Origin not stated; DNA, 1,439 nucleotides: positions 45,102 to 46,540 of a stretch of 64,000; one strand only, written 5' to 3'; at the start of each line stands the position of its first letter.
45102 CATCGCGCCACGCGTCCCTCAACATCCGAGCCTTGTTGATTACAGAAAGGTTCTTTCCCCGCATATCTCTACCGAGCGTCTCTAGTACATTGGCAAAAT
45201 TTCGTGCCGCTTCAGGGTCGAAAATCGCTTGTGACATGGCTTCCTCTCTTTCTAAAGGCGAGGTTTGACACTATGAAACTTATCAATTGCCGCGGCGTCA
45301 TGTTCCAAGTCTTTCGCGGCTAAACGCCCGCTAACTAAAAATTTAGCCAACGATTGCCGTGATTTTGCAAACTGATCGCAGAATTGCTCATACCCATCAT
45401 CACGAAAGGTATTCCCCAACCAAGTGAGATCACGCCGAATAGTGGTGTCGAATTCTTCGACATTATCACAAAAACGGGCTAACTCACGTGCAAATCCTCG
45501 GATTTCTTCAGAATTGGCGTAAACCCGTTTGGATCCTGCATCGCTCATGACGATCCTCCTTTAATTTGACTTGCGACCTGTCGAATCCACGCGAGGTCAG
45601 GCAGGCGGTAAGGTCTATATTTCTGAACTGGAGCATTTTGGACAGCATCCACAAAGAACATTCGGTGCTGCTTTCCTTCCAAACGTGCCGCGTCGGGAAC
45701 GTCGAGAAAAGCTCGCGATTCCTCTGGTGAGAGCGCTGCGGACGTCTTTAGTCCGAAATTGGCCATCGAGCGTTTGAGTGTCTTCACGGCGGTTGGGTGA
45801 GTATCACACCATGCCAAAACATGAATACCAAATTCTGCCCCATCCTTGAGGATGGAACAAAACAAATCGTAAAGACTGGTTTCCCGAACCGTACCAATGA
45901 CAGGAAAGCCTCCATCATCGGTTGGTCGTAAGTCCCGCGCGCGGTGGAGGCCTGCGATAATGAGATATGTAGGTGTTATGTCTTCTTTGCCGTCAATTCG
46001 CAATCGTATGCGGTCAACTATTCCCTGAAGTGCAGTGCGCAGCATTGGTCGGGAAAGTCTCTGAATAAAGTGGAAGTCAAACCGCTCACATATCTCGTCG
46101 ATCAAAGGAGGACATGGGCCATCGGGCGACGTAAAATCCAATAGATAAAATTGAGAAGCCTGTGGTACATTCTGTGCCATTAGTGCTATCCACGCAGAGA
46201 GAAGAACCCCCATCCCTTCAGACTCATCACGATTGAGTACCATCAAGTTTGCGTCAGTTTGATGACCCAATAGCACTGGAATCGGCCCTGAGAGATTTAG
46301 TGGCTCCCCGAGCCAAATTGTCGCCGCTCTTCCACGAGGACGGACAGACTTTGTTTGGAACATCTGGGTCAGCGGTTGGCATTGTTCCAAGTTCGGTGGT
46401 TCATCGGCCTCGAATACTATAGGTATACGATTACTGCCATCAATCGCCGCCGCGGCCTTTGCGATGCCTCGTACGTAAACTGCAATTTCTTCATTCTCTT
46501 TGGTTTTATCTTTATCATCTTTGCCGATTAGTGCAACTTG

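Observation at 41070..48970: Type VII-secretion-like locus (EssC/EccC-like FtsK ATPase + WXG100 pair + toxin/immunity + Sel1 protein) in an apparently Gram-negative-type, Planctomycete-like genome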

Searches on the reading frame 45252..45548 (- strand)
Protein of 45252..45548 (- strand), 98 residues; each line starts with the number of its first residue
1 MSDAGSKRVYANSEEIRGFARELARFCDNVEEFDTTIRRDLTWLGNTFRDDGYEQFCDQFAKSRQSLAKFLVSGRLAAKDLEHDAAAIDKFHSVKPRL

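Call 3: search_protein_families(library=pfam, proteins=[window:45252-45548:-], max_evalue=0.1)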
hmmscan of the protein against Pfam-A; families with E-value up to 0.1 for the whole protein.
window:45252-45548:- (98 aa): 2 families
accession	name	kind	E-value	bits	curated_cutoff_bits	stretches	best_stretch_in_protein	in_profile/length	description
PF19599.4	DUF6104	-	0.024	15.3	27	1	19-46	25-52/58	Family of unknown function (DUF6104)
PF22330.2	Rib_mS39_PPR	-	0.092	12.9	27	0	32-92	6-64/194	Small ribosomal subunit protein mS39, PPR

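Call 4: search_protein_families(library=ncbifam, proteins=[window:45252-45548:-], max_evalue=0.1)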
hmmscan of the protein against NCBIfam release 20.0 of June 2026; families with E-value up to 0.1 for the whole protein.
window:45252-45548:- (98 aa): 0 families

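Call 26: search_protein_families(library=padloc, proteins=[window:45252-45548:-], max_evalue=0.01)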
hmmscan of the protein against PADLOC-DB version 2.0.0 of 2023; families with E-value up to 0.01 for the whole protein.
window:45252-45548:- (98 aa): 0 families

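Call 38: find_encoding_contigs(protein=window:45252-45548:-, flank=10000, max_places=6)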
Protein window:45252-45548:- (98 aa): 10 contigs read that carry it; 6 places shown.
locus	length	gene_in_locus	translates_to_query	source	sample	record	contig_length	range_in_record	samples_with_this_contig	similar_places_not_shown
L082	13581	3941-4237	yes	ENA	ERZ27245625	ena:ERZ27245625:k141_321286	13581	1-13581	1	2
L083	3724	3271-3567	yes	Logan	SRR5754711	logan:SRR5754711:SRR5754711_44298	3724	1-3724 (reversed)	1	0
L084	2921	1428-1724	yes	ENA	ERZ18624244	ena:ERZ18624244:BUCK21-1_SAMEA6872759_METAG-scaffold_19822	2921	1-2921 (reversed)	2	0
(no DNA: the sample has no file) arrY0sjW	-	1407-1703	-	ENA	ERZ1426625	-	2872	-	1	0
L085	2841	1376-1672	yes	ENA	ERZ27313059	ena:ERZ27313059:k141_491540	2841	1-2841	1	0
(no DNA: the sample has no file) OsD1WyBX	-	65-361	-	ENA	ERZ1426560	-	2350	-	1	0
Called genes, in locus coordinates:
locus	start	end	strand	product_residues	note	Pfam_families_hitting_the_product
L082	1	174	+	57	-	?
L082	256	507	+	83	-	-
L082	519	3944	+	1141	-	PF01580:FtsK_SpoIIIE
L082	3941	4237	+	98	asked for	-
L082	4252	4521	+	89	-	-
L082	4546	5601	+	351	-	-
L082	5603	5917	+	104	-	-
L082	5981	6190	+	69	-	-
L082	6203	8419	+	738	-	PF08238:Sel1, PF13176:TPR_7 (faint), PF08238:Sel1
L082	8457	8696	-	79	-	-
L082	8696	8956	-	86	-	PF03118:RNA_pol_A_CTD (weak)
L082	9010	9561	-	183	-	-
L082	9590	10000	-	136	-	-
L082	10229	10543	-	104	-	-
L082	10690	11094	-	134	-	-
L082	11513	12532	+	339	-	-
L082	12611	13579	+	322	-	?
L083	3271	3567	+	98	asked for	-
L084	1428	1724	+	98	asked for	-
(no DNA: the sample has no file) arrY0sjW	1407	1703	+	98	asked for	-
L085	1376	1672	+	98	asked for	-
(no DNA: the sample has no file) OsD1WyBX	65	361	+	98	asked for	-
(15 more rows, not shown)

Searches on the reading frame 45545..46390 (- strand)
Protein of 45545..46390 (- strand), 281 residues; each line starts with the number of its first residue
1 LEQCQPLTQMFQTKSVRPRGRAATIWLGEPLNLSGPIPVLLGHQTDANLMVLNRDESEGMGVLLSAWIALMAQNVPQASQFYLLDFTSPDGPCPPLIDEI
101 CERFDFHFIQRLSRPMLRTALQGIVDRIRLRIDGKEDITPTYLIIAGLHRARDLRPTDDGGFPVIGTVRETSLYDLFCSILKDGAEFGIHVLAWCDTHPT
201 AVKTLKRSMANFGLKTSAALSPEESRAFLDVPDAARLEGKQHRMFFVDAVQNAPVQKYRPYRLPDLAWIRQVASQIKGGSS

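Call 73: search_solved_structures(query=window:45545-46390:-, max_evalue=10, show_alignments=1)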
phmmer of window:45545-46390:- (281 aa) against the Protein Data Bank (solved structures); distinct sequences matched with E-value up to 10: 7.
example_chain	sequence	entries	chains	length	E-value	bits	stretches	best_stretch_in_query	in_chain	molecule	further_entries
2fmn_A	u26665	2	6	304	0.18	14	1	175-237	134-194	5,10-methylenetetrahydrofolate reductase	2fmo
1b5t_A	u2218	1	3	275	0.27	13.5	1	175-237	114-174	PROTEIN (METHYLENETETRAHYDROFOLATE REDUCTASE)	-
3fsu_A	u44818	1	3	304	0.28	13.4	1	175-238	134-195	5,10-methylenetetrahydrofolate reductase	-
3fst_A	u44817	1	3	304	0.28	13.4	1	175-238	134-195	5,10-methylenetetrahydrofolate reductase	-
1zp4_A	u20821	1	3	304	0.34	13.2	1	176-237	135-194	5,10-methylenetetrahydrofolate reductase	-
1zp3_A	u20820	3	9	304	0.34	13.2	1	176-237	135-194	5,10-methylenetetrahydrofolate reductase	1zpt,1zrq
6pey_A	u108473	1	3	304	0.34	13.2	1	175-237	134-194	Methylenetetrahydrofolate reductase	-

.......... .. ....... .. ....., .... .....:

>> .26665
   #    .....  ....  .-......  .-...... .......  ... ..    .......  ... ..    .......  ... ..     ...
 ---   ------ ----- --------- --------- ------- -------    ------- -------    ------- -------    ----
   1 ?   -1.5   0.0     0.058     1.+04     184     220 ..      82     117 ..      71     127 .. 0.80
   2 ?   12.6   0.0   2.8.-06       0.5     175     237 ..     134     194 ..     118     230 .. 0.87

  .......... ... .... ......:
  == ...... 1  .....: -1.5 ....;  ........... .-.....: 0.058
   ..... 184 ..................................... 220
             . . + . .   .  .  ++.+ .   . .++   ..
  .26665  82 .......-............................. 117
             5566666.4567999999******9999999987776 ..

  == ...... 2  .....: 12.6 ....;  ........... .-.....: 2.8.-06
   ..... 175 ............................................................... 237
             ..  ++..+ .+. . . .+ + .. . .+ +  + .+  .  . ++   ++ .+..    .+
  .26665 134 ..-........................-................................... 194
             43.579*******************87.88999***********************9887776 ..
